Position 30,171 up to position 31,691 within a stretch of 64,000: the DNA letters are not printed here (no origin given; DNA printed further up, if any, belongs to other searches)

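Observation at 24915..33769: Hydrogenase-less Hdr/MvhD/Nfn redox island adjacent to the ETF/beta-oxidation cluster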

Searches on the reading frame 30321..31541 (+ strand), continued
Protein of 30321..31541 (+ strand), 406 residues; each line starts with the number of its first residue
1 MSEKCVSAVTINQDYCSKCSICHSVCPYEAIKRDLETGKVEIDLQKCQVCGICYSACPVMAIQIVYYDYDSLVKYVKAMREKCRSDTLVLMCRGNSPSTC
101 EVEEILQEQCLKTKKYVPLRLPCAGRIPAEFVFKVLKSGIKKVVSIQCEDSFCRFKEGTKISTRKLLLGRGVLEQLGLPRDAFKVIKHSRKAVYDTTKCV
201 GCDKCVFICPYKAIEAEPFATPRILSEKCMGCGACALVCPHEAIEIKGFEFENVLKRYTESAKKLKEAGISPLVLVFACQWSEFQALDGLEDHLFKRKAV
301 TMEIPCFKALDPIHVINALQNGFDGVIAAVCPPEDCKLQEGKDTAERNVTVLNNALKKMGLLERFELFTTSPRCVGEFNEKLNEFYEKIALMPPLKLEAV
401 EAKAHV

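Call 55: search_protein_families(library=pfam, proteins=[L068:5861-8827:-, L043:1-1319:-, L030:18551-19639:+, L033:4620-5048:-, L026:5264-7543:-, L041:7401-8780:-, L079:5836-6369:-, L078:13582-15249:+, L046:11166-12206:-, L071:8363-8815:-], max_evalue=0.00001)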
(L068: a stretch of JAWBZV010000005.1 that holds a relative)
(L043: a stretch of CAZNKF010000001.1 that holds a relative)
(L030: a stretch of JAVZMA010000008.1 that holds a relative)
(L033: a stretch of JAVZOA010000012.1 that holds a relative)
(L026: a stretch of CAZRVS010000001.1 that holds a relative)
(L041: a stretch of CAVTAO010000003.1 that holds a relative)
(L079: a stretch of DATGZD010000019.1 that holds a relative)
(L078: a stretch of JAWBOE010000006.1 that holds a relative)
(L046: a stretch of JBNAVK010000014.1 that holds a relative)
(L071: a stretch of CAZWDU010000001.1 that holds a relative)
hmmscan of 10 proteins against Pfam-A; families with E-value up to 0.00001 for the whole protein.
L068:5861-8827:- (988 aa): 5 families
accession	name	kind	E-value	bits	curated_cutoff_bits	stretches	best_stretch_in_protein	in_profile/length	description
PF00133.28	tRNA-synt_1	-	4e-36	125.1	22.7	1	31-690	1-413/414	tRNA synthetases class I (I, L, M and V)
PF08264.19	Anticodon_1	-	1e-27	97.3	25.1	1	728-839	1-121/148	Anticodon-binding domain of tRNA ligase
PF09334.17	tRNA-synt_1g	-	5.7e-25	88.3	20.1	2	53-124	1-72/391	tRNA synthetases class I (M)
PF01406.26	tRNA-synt_1e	-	5.4e-13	49.4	27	0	626-691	229-292/301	tRNA synthetases class I (C) catalytic domain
PF13603.12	tRNA-synt_1_2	-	1.3e-08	35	25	1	235-341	22-127/185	Leucyl-tRNA synthetase, editing domain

L043:1-1319:- (439 aa): 1 family
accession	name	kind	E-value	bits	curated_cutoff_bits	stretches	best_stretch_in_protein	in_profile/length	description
PF03104.25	DNA_pol_B_exo1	-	1.3e-25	90.6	23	1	120-301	3-230/242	DNA polymerase family B, exonuclease domain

L030:18551-19639:+ (362 aa): 1 family
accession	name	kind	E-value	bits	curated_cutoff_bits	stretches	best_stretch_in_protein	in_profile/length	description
PF01924.21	HypD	-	1.2e-142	475.6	25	1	15-359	2-349/351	Hydrogenase formation hypA family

L033:4620-5048:- (142 aa): 0 families

L026:5264-7543:- (759 aa): 5 families
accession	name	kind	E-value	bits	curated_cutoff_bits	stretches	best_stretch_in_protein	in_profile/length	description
PF22521.2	HypF_C_2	-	8.6e-69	232.4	27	1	507-750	1-241/241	Carbamoyltransferase, Kae1-like Domain, second subdomain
PF01300.24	Sua5_yciO_yrdC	-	1.3e-40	139.2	25.1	1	210-385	2-178/178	Telomere recombination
PF17788.7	HypF_C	-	3.1e-31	108.5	23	1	399-499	2-99/99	HypF Kae1-like domain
PF07503.17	zf-HYPF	-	6e-31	106.4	23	2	158-190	1-33/34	HypF finger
PF00708.24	Acylphosphatase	-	2.2e-24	86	22.5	1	4-88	2-85/85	Acylphosphatase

L041:7401-8780:- (459 aa): 2 families
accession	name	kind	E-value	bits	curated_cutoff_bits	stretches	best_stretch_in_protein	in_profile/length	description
PF07690.21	MFS_1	-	5e-29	101.7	33.4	1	25-374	1-346/347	Major Facilitator Superfamily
PF05977.19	MFS_3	-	4.4e-11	42.4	27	1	21-289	11-275/524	Transmembrane secretion effector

L079:5836-6369:- (177 aa): 0 families

L078:13582-15249:+ (555 aa): 2 families
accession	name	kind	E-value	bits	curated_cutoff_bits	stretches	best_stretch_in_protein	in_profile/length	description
PF00501.34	AMP-binding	-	2.4e-104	349.6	29.9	1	39-419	2-384/384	AMP-binding enzyme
PF13193.12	AMP-binding_C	-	2.9e-21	76.6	24.5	1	469-544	1-76/76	AMP-binding enzyme C-terminal domain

L046:11166-12206:- (346 aa): 2 families
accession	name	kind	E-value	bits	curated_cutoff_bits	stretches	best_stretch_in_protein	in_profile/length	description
PF02769.27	AIRS_C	-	7.4e-29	101.4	23.1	1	173-320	1-150/156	AIR synthase related protein, C-terminal domain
PF00586.29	AIRS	-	1.2e-21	77.7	24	1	36-143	2-111/112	AIR synthase related protein, N-terminal domain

L071:8363-8815:- (150 aa): 4 families
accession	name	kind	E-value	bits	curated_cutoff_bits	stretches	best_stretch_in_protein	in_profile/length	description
PF00258.30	Flavodoxin_1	-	1.4e-16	61.4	25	1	9-136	1-140/143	Flavodoxin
PF12724.12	Flavodoxin_5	-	3.4e-09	37.6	27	1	8-76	1-69/145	Flavodoxin domain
PF12641.12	Flavodoxin_3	-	2.8e-07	31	27.5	1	8-90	1-80/160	Flavodoxin domain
PF03358.20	FMN_red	-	5.5e-07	29.7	24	0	46-98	66-121/152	NADPH-dependent FMN reductase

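Call 73: find_homologous_proteins(query=L060:17498-18955:+, max_evalue=1e-60)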
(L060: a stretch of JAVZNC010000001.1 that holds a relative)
Query L060:17498-18955:+ (485 aa): 8000 proteins with E <= 1e-60 among 8000 candidates; the best 120 are listed.
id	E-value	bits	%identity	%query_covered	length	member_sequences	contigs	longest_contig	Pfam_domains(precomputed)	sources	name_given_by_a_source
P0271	0.0e+0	1119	100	100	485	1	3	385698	PF00374.25,PF27537.1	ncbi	ncbi:MAG: Ni/Fe hydrogenase subunit alpha [Candidatus Bathyarchaeia archaeon]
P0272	0.0e+0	1075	95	100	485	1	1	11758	PF00374.25,PF27537.1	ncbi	ncbi:MAG: Ni/Fe hydrogenase subunit alpha [Candidatus Bathyarchaeales archaeon]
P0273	0.0e+0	1071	95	100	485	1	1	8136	PF00374.25,PF27537.1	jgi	jgi:F420-non-reducing hydrogenase large subunit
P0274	0.0e+0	1060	94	100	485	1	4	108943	PF00374.25,PF27537.1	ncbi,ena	ncbi:MAG: Ni/Fe hydrogenase subunit alpha [Candidatus Bathyarchaeia archaeon]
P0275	0.0e+0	1056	93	100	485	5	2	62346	PF00374.25,PF27537.1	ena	-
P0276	0.0e+0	1050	93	100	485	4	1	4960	PF00374.25,PF27537.1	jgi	-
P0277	0.0e+0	1045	93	100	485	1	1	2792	PF00374.25,PF27537.1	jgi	jgi:F420-non-reducing hydrogenase large subunit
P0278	0.0e+0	1028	91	100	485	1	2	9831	PF00374.25,PF27537.1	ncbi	ncbi:MAG: Ni/Fe hydrogenase subunit alpha [Candidatus Bathyarchaeia archaeon]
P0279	0.0e+0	1015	89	100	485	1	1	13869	PF00374.25,PF27537.1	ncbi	ncbi:MAG: Ni/Fe hydrogenase subunit alpha [Candidatus Bathycorpusculaceae bacterium]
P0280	0.0e+0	1014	89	100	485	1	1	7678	PF00374.25,PF27537.1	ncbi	ncbi:MAG: Ni/Fe hydrogenase subunit alpha [Candidatus Bathycorpusculaceae bacterium]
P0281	0.0e+0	1013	89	100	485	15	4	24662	PF00374.25,PF27537.1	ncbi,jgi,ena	-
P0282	0.0e+0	1011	89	100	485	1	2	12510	PF00374.25,PF27537.1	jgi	jgi:F420-non-reducing hydrogenase large subunit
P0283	0.0e+0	1009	89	100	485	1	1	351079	PF00374.25,PF27537.1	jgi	jgi:F420-non-reducing hydrogenase large subunit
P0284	0.0e+0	1009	89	100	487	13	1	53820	PF00374.25,PF27537.1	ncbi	ncbi:MAG: Ni/Fe hydrogenase subunit alpha [Candidatus Bathyarchaeales archaeon]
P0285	1.6e-298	1008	88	100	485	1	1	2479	PF00374.25,PF27537.1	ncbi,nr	ncbi:MAG: Ni/Fe hydrogenase subunit alpha [Candidatus Bathyarchaeia archaeon]|nr:Ni/Fe hydrogenase s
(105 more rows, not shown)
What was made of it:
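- MvhA is very widespread in Bathyarchaeia, with more than 8000 hits (call 73).
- Tried and rejected: The 120 listed hits were all at least 81% identical to the query clade (call 73).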

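Call 74: predict_structure(alignment_id=A1)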
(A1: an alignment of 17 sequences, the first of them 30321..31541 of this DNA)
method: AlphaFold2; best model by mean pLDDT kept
length: 406 residues; sequences in the alignment: 17
mean_pLDDT: 82.5   pTM: 0.79
mean pLDDT of the five models: 82.5, 81.3, 81.2, 79.7, 79.5
residues with pLDDT >= 90: 98; 70-90: 260; 50-70: 33; < 50: 15
segments of 3 or more residues with pLDDT < 50: 1-4, 290-294, 401-406
pLDDT, mean of each block of 10 residues (from residue 1): 60 91 90 90 88 88 80 90 92 80 89 85 83 91 90 80 85 87 88 86 86 84 86 78 76 77 86 87 61 62 77 87 90 71 75 90 90 82 92 76 40
secondary structure, 60 per line:
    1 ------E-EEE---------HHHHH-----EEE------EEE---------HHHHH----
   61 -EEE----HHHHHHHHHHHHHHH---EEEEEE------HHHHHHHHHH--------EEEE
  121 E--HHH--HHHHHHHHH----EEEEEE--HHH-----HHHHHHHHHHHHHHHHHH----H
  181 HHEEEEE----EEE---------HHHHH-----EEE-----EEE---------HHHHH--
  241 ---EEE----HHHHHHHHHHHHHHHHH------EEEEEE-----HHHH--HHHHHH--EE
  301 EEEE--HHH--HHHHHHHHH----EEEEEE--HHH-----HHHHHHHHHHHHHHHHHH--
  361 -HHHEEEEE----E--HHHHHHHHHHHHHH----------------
elements in order: E9-11 H21-25 E31-33 E40-42 H52-56 E62-64 H69-83 E87-92 H99-108 E117-121 H129-137 E142-147 H158-175 E183-187 E192-194 H204-208 E214-216 E222-224 H234-238 E244-246 H251-267 E274-279 H285-288 H291-296 E299-304 H312-320 E325-330 H341-358 E365-369 H377-390

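Call 76: find_related_loci(query=P0128, collection=metagenome_contigs, flank=8000)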
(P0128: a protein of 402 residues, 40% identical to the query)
Query P0128 (402 aa) in metagenome_contigs; peptide patterns used: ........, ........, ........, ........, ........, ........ (x = any residue, [..] = any of these).
122 stretches matched a pattern; 40 encode a relative of the query (tblastn E <= 1e-3); 40 distinct loci.
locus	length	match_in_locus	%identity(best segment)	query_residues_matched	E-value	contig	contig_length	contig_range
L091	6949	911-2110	61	5-402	2e-166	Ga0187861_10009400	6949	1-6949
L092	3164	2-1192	51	7-402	9e-138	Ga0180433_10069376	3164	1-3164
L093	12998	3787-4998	44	1-398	2e-105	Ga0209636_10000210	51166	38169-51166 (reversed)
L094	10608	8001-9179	45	13-399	4e-100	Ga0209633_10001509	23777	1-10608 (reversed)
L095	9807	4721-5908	42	9-393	3e-98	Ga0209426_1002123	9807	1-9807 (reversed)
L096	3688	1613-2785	43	14-399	2e-98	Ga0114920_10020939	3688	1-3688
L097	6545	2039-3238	41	4-391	2e-95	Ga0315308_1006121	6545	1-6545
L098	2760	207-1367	44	7-386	7e-97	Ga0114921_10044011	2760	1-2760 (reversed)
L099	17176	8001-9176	40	6-393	1e-92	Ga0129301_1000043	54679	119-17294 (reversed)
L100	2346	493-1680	42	1-400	4e-96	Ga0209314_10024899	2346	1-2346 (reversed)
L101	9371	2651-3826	40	7-393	5e-91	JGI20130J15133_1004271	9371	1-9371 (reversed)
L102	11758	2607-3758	41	14-391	6e-91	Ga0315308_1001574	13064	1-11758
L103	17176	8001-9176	40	6-393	6e-91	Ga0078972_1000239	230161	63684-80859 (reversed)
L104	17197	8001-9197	40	6-398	1e-90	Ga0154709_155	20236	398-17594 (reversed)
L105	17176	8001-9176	40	7-393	4e-90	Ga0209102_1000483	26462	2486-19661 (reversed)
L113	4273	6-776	49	18-393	9e-82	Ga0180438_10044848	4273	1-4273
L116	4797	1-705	49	18-393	2e-73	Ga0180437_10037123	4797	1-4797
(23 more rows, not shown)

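Call 77: fold_search(model_id=the predicted structure, library=pdb)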
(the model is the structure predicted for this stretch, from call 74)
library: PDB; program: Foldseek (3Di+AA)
matches with E <= 10: 1652; with E <= 0.001: 22
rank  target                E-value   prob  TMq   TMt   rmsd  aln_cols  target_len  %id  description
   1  5odc_D                3.0e-07  1.00  0.28  0.77   3.7       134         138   25  Heterodisulfide reductase / [NiFe]-hydrogenase complex from Methanothermococcus thermolithotrophicus at 2.3 A resoluti (released 2017-08-30)
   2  5odh_D                3.8e-07  1.00  0.27  0.76   3.7       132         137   25  Heterodisulfide reductase / [NiFe]-hydrogenase complex from Methanothermococcus thermolithotrophicus soaked with heter (released 2017-08-30)
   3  8rvu_F                2.7e-06  1.00  0.27  0.81   3.8       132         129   23  CryoEM structure of the Elp-Hdr complex of Methanothermobacter marburgensis state 2 (composite structure) (released 2025-05-14)
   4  7bkb_F                1.2e-05  1.00  0.28  0.77   3.8       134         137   20  Formate dehydrogenase - heterodisulfide reductase - formylmethanofuran dehydrogenase complex from Methanospirillum hun (released 2021-09-29)
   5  8rvy_A                1.6e-05  1.00  0.16  0.10  21.0       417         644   14  CryoEM structure of the Elp-Hdr complex of Methanothermobacter marburgensis state 1 (composite structure) (released 2025-05-14)
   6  8rvu_A                2.6e-05  1.00  0.16  0.10  21.6       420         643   13  CryoEM structure of the Elp-Hdr complex of Methanothermobacter marburgensis state 2 (composite structure) (released 2025-05-14)
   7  8zqd_A                8.0e-05  0.99  0.21  0.15  19.1       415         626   13  Anaerobically isolated active [FeFe]-hydrogenase CbA5H (released 2025-01-01)
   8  8bj7_A                9.0e-05  0.99  0.20  0.21  19.7       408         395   15  Desulfovibrio desulfuricans FeFe Hydrogenase C178A mutant in Hinact-like state (released 2023-03-22)
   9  9qis_A                1.0e-04  0.99  0.20  0.21  20.0       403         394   14  CO-bound [FeFe]-hydrogenase from Nitratidesulfovibrio vulgaris (released 2026-04-08)
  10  5t61_L                1.2e-04  1.00  0.13  0.16  20.6       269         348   18  TUNGSTEN-CONTAINING FORMYLMETHANOFURAN DEHYDROGENASE FROM METHANOTHERMOBACTER WOLFEII, TRICLINIC FORM AT 2.55 A (released 2016-10-19)
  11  8bj8_A                1.5e-04  0.98  0.20  0.21  19.7       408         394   14  Desulfovibrio desulfuricans FeFe Hydrogenase C178A mutant in Htrans-like state (released 2023-04-26)
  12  5t5i_F                1.7e-04  1.00  0.14  0.17  20.0       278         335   18  TUNGSTEN-CONTAINING FORMYLMETHANOFURAN DEHYDROGENASE FROM METHANOTHERMOBACTER WOLFEII, ORTHORHOMBIC FORM AT 1.9 A (released 2016-10-19)
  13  5t61_F                1.7e-04  1.00  0.13  0.16  20.7       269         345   18  TUNGSTEN-CONTAINING FORMYLMETHANOFURAN DEHYDROGENASE FROM METHANOTHERMOBACTER WOLFEII, TRICLINIC FORM AT 2.55 A (released 2016-10-19)
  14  8rti_A                2.6e-04  0.97  0.21  0.21  19.8       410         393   13  Desulfovibrio desulfuricans [FeFe] hydrogenase in the apo form derivatized with krypton (released 2025-02-12)
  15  9gzl_A                2.6e-04  0.97  0.21  0.21  20.1       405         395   14  Apo FeFe Hydrogenase from Desulfovibrio desulfuricans labelled with cyanophenylalanine (released 2025-05-28)
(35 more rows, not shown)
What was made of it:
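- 30321..31541 (+): [Fd-MvhD]x2: a double module of 2x[4Fe-4S] ferredoxin plus MvhD [2Fe-2S], 406 aa. It is the putative third (adaptor) subunit of Nfn. Foldseek top hits are MvhD chains with TM 0.77-0.81, calls 74 and 77.
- On MvhD (FlpD, PF02662) connector: Foldseek TM to MvhD chains is 0.77-0.81 (call 77).
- The MvhD fold is confirmed (calls 74, 77).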
